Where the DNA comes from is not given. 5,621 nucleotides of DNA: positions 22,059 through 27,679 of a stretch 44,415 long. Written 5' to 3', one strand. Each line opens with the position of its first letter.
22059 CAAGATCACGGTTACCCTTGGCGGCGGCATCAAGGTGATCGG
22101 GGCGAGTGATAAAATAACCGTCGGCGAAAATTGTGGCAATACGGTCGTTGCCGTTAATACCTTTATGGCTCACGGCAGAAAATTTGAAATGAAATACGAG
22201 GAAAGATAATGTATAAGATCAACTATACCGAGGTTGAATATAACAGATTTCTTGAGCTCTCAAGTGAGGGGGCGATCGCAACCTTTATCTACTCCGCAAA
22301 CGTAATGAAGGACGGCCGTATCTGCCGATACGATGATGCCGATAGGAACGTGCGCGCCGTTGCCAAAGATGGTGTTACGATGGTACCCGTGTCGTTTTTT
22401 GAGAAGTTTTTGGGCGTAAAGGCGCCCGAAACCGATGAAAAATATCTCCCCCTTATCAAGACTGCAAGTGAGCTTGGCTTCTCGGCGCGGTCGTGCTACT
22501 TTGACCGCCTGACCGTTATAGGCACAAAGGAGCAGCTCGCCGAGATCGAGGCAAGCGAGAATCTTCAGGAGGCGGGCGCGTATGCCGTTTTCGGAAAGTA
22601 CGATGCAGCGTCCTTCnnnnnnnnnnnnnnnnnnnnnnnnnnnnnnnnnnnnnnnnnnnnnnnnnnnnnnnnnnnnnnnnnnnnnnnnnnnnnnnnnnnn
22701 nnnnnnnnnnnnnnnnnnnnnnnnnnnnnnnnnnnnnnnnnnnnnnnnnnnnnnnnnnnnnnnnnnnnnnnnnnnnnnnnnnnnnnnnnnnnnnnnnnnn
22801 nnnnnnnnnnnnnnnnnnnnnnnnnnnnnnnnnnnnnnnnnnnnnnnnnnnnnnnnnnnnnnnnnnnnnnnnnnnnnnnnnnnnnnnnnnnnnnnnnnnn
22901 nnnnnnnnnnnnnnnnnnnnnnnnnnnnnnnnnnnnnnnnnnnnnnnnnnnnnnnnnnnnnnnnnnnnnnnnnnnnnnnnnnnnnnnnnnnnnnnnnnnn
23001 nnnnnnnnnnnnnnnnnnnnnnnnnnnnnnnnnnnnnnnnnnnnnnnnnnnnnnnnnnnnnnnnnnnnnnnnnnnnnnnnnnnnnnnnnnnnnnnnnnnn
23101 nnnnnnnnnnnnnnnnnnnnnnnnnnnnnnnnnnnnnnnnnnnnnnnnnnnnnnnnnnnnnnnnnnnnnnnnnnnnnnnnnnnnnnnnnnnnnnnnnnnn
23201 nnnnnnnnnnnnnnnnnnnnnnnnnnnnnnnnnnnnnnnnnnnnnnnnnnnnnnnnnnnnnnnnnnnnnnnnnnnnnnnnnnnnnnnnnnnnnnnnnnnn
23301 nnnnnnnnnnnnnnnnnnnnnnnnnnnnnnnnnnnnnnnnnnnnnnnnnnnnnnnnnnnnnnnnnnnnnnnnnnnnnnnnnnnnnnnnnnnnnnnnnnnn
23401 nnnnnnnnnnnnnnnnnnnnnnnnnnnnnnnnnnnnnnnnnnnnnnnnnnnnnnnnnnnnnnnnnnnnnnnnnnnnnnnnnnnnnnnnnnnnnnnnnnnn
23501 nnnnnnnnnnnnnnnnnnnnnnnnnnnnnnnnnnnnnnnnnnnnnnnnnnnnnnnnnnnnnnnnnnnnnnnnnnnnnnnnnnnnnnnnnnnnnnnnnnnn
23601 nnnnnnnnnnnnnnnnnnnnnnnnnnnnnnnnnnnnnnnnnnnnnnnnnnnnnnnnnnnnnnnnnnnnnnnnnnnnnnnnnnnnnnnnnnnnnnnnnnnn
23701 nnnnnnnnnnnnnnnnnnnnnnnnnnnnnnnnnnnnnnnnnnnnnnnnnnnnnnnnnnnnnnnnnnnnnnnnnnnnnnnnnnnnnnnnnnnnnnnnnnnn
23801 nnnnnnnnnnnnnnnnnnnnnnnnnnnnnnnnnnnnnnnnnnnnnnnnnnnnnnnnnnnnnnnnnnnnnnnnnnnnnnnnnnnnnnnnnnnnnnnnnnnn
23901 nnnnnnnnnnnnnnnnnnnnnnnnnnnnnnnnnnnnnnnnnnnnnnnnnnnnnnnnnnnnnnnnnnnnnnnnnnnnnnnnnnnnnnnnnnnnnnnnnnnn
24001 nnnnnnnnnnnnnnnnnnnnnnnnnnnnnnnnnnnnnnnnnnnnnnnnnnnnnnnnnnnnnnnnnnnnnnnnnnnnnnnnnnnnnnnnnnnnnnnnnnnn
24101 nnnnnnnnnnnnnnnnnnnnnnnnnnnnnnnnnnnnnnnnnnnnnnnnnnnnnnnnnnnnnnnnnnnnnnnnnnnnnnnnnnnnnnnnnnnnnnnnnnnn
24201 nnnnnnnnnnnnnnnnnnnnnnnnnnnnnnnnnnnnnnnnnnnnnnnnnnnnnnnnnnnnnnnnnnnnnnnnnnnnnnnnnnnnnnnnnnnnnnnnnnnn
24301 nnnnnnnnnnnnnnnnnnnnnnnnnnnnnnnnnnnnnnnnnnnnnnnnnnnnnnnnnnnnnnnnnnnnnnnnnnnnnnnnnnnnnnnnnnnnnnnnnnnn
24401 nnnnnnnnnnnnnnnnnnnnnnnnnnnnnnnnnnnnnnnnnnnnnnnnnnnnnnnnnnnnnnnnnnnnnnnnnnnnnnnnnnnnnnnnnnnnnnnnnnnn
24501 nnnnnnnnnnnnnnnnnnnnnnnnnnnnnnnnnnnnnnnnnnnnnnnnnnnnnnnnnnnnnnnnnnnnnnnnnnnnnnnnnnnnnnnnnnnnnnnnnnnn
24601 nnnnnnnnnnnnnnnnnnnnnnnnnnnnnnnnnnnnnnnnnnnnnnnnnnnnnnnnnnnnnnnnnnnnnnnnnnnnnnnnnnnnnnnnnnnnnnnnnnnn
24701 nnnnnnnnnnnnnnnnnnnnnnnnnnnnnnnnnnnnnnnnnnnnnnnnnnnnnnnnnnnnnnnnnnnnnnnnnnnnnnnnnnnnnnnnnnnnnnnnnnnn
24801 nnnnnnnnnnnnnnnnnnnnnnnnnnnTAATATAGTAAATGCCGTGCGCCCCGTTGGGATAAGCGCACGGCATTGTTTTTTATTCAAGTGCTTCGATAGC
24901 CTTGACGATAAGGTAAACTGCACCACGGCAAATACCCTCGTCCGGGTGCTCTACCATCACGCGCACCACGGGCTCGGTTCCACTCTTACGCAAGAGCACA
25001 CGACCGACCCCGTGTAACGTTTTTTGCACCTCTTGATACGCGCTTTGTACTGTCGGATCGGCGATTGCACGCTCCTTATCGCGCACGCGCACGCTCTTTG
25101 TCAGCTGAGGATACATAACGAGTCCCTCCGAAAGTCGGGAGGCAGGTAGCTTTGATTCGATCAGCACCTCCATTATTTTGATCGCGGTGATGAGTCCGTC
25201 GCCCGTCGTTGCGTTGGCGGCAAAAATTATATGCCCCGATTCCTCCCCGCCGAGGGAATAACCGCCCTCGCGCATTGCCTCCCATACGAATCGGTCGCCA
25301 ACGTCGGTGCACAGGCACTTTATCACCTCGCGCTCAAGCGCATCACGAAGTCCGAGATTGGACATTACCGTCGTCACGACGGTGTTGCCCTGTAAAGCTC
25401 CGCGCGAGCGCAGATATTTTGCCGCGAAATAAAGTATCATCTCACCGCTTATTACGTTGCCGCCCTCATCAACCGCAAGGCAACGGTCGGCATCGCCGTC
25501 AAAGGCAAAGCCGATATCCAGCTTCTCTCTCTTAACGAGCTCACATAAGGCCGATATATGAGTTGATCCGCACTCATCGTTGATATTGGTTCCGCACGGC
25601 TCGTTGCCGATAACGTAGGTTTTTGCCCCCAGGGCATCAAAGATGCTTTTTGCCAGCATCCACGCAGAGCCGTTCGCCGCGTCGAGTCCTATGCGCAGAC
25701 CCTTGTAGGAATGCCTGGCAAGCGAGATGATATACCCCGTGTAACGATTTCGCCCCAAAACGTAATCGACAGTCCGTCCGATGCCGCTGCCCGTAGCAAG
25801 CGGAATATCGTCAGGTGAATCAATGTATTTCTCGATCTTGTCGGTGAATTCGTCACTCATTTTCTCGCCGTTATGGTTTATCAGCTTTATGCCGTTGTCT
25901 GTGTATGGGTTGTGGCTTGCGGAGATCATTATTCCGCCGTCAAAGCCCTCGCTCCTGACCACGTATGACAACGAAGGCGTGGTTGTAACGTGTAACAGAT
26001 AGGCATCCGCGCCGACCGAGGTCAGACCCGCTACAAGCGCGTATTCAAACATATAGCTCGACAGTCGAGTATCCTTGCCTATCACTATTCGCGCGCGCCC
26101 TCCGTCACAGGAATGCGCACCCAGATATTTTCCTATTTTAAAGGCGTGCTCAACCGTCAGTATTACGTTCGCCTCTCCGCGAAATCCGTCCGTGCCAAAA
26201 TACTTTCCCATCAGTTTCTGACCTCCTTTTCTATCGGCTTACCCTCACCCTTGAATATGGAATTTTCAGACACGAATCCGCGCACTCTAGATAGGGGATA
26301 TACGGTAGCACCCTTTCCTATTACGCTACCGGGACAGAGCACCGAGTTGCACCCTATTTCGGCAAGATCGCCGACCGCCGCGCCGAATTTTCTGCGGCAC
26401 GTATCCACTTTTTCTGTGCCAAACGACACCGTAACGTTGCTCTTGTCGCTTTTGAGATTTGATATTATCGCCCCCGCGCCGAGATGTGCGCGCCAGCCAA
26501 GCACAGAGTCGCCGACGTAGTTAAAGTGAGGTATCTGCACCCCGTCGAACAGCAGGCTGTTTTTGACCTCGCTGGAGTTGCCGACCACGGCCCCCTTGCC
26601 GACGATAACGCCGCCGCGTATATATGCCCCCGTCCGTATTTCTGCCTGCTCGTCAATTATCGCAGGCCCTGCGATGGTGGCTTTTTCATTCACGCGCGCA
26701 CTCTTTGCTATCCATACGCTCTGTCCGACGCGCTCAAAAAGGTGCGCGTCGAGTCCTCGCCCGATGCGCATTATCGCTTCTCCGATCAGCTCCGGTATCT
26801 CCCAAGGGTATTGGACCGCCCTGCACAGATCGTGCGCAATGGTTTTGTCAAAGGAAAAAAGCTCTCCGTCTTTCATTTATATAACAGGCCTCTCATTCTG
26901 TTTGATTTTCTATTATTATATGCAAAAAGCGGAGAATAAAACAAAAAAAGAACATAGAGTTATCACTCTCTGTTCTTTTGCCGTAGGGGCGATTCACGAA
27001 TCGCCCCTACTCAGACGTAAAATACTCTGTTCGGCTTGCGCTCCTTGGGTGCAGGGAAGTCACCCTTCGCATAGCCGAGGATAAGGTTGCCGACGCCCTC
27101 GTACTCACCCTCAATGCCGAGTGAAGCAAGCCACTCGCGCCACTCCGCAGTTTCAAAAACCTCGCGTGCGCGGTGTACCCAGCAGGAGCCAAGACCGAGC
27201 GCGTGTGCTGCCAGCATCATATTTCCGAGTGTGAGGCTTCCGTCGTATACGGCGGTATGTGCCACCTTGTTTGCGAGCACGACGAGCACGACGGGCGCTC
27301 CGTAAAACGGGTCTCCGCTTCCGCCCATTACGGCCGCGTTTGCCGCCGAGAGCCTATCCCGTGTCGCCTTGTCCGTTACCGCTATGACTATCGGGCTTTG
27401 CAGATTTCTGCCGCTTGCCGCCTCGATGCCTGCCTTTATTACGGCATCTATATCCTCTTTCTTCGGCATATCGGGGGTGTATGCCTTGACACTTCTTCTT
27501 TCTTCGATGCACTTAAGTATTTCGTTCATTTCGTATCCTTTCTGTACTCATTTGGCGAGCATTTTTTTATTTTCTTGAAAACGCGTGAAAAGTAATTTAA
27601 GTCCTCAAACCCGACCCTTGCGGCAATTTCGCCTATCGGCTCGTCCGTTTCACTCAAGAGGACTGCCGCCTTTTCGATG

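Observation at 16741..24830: Three head-to-tail PL8-like lyase modules, all leaderless, two fused into one 1822-aa protein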

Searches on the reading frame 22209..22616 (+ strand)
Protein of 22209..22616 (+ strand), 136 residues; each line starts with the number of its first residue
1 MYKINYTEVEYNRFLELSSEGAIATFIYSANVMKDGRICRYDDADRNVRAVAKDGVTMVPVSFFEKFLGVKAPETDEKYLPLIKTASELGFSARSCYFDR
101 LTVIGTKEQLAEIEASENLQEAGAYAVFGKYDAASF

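Call 18: search_protein_families(library=pfam, proteins=[window:22209-22616:+], max_evalue=10)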
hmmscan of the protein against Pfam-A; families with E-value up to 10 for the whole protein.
seq(136 aa): 2 families
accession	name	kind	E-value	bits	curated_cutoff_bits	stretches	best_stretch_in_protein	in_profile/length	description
PF07833.16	Cu_amine_oxidN1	-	0.017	15.5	24.2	1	47-72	72-97/108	Copper amine oxidase N-terminal domain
PF21531.3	Rv2175c_wHTH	-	0.14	12.6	27.1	1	50-64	43-57/57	DNA-binding protein Rv2175c, wHTH domain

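Call 46: search_protein_families(library=pfam, alignment_id=A2, max_evalue=0.1)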
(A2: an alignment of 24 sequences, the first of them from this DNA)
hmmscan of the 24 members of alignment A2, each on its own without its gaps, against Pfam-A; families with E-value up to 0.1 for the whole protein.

A. member 1, seq(132 aa): 1 family
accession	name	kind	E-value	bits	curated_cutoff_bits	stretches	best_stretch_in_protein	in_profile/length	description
PF07833.16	Cu_amine_oxidN1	-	0.016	15.6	24.2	1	47-72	72-97/108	Copper amine oxidase N-terminal domain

B. families by the number of members that match (of 24 scanned): 5 families
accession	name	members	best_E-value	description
PF07833.16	Cu_amine_oxidN1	15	1.9e-18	Copper amine oxidase N-terminal domain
PF09158.15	MotCF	1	0.027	Bacteriophage T4 MotA, C-terminal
PF10468.14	Inhibitor_I68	1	0.043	Carboxypeptidase inhibitor I68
PF09822.16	ABC_transp_aux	1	0.068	ABC-type uncharacterized transport system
PF05608.18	RTE1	1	0.078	RTE1-like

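Call 59: predict_structure(alignment_id=A2)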
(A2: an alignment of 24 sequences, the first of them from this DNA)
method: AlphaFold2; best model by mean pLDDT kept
length: 132 residues; sequences in the alignment: 24
mean_pLDDT: 95.3   pTM: 0.88
mean pLDDT of the five models: 95.3, 95.1, 94.8, 94.8, 94.7
residues with pLDDT >= 90: 124; 70-90: 4; 50-70: 3; < 50: 1
segments of 3 or more residues with pLDDT < 50: none
pLDDT, mean of each block of 10 residues (from residue 1): 85 98 97 98 96 96 97 95 98 96 98 98 93 56
secondary structure, 60 per line:
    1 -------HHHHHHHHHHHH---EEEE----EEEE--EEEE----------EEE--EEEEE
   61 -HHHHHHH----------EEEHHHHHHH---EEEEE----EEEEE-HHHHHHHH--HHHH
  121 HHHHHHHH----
elements in order: H8-19 E23-26 E31-34 E37-40 E51-53 E56-60 H62-68 E79-81 H82-88 E92-96 E101-105 H107-114 H117-128

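Call 64: fold_search(model_id=the predicted structure, library=pdb)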
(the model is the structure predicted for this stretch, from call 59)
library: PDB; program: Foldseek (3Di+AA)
matches with E <= 10: 321; with E <= 0.001: 0
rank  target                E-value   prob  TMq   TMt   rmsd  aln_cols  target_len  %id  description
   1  5xy3_H                1.7e-01  0.10  0.15  0.12   9.3        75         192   21  Large subunit of Trichomonas vaginalis ribosome (released 2017-08-30)
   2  3bjn                  3.1e-01  0.08  0.23  0.20  12.6       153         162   10  Crystal structure of C-terminal domain of putative transcriptional regulator from Vibrio cholerae, targeted domain 79-24 (released 2007-12-11)
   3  2xro_B                3.5e-01  0.06  0.22  0.15  14.1       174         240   13  Crystal structure of TtgV in complex with its DNA operator (released 2010-12-01)
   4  7b1s_B                3.5e-01  0.05  0.19  0.08  15.6       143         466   14  Crystal structure of the ethyl-coenzyme M reductase from Candidatus Ethanoperedens thermophilum at 0.994-A resolution (released 2021-07-14)
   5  9qr1_B                3.8e-01  0.08  0.20  0.09  11.7       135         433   10  Methyl-coenzyme M reductase of ANME-2d Candidatus Methanoperedens sp. BLZ2 from a bioreactor enrichment culture (released 2025-07-16)
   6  9qqt_B                4.5e-01  0.08  0.22  0.09  11.7       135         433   12  Methyl-coenzyme M reductase of ANME-2d Candidatus Methanoperedens Vercelli Strain 1 from a bioreactor enrichment cultu (released 2025-07-23)
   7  8gf6_C                4.8e-01  0.06  0.21  0.08  12.8       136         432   13  Apo-apo MCR assembly intermediate (released 2023-06-28)
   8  5h1a_B                5.1e-01  0.08  0.25  0.18  12.3       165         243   13  Crystal structure of an IclR homolog from Microbacterium sp. strain HM58-2 (released 2017-01-18)
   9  2xrn_B                5.1e-01  0.05  0.19  0.13  13.9       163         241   13  Crystal structure of TtgV (released 2010-12-01)
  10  7nkg_B                5.8e-01  0.06  0.21  0.09  11.3       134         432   11  Methyl-coenzyme M reductase from Methermicoccus shengliensis at 1.6-A resolution (released 2021-05-19)
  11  5h1a_D                5.8e-01  0.06  0.23  0.16  12.6       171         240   13  Crystal structure of an IclR homolog from Microbacterium sp. strain HM58-2 (released 2017-01-18)
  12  1ek8                  6.6e-01  0.05  0.20  0.16  15.9       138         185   14  CRYSTAL STRUCTURE OF THE RIBOSOME RECYCLING FACTOR (RRF) FROM ESCHERICHIA COLI (released 2001-03-07)
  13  6eri_Az               7.0e-01  0.03  0.16  0.13  12.3       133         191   14  Structure of the chloroplast ribosome with chl-RRF and hibernation-promoting factor (released 2018-04-18)
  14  8gf5_D                8.0e-01  0.08  0.25  0.09  11.0       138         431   12  McrD binds asymmetrically to methyl-coenzyme M reductase improving active site accessibility during assembly (released 2023-06-28)
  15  4v9d_AY               9.0e-01  0.04  0.19  0.15  11.9       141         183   16  Structures of the bacterial ribosome in classical and hybrid states of tRNA binding (released 2014-07-09)
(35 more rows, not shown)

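Call 70: search_protein_representatives(alignment_id=A2)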
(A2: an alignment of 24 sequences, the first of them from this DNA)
Query: 24 sequences, 158 profile positions. Proteins with E-value up to 0.001 (for the whole library): 495; up to 1e-10: 83; up to 1e-30: 21. The best 150 are listed.
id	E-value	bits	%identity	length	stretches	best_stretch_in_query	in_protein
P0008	2.7e-79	280.9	-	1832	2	3-158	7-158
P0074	1.3e-45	171.4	-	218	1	2-158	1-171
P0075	1.4e-45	171.3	-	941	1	2-158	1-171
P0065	2.5e-45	170.5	-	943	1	3-158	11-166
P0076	1.1e-42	161.9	-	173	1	2-158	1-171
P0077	6.6e-42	159.4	-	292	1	3-158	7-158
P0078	1.4e-40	155.1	-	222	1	3-157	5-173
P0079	2.5e-39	151.0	-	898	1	2-158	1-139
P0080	5.6e-39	149.9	-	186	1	2-158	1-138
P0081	7.0e-39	149.6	-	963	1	3-158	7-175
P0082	1.2e-38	148.8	-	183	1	3-158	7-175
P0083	2.4e-38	147.8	-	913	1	2-158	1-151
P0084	1.3e-37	145.4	-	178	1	2-158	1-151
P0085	3.1e-36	141.0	-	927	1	3-158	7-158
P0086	2.0e-35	138.4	-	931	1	3-158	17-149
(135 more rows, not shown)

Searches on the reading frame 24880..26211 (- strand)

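Call 9: search_protein_families(library=pfam, proteins=[window:24880-26211:-], max_evalue=0.001)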
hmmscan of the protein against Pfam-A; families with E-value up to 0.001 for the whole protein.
window:24880-26211:- (443 aa): 4 families
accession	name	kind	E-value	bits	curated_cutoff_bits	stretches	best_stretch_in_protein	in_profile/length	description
PF02878.22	PGM_PMM_I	-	1.1e-40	138.9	22.5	1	3-133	2-134/138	Phosphoglucomutase/phosphomannomutase, alpha/beta/alpha domain I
PF02880.22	PGM_PMM_III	-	1.4e-31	109.4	20.7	1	256-362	2-109/115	Phosphoglucomutase/phosphomannomutase, alpha/beta/alpha domain III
PF02879.22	PGM_PMM_II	-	4.8e-14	53.2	29.3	1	164-251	13-103/103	Phosphoglucomutase/phosphomannomutase, alpha/beta/alpha domain II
PF00408.26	PGM_PMM_IV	-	2e-11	44.2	23.1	1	374-425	4-55/68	Phosphoglucomutase/phosphomannomutase, C-terminal domain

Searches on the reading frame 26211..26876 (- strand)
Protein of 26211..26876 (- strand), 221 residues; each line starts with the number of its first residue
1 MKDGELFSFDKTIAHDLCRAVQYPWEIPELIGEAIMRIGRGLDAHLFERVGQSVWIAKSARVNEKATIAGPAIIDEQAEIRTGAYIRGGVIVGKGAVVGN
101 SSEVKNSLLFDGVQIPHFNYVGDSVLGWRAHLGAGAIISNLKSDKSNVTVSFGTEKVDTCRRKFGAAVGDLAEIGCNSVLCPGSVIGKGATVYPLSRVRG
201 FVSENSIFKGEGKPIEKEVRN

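Call 9: search_protein_families(library=pfam, proteins=[window:26211-26876:-], max_evalue=0.001)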
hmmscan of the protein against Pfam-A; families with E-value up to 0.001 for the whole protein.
window:26211-26876:- (221 aa): 5 families
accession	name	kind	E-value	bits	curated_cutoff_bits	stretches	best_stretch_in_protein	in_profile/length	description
PF00132.30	Hexapep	-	3.3e-16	58.6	27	2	72-105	2-35/36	Bacterial transferase hexapeptide (six repeats)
PF25084.1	LbH_EIF2B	-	1.6e-10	41.4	54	1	53-140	3-89/105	EIF2B subunit epsilon LbH domain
PF24894.1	Hexapep_GlmU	-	2e-07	31.5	23.3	1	91-145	20-73/104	GlmU-like, C-terminal hexapeptide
PF25087.1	GMPPB_C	-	0.00034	20.7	39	0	68-142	1-75/110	GMPPB C-terminal domain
PF25247.1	LbH_GLGC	-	0.00038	20.8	27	0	100-141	9-49/135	GLGC left-handed parallel beta-helix domain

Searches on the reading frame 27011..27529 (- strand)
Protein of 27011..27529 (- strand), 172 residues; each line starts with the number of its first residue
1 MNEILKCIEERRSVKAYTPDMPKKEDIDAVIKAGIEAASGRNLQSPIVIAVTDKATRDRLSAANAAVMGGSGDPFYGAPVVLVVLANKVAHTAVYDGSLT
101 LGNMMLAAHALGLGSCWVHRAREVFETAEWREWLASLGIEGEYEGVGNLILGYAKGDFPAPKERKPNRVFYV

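Call 9: search_protein_families(library=pfam, proteins=[window:27011-27529:-], max_evalue=0.001)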
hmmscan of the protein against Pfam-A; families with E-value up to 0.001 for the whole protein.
window:27011-27529:- (172 aa): 2 families
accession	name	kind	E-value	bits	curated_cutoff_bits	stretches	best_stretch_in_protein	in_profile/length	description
PF00881.29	Nitroreductase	-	2.1e-18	67.5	23.5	2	8-65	1-58/167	Nitroreductase family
PF14512.11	TM1586_NiRdase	-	5.2e-05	23.4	27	1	3-121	1-108/215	Putative TM nitroreductase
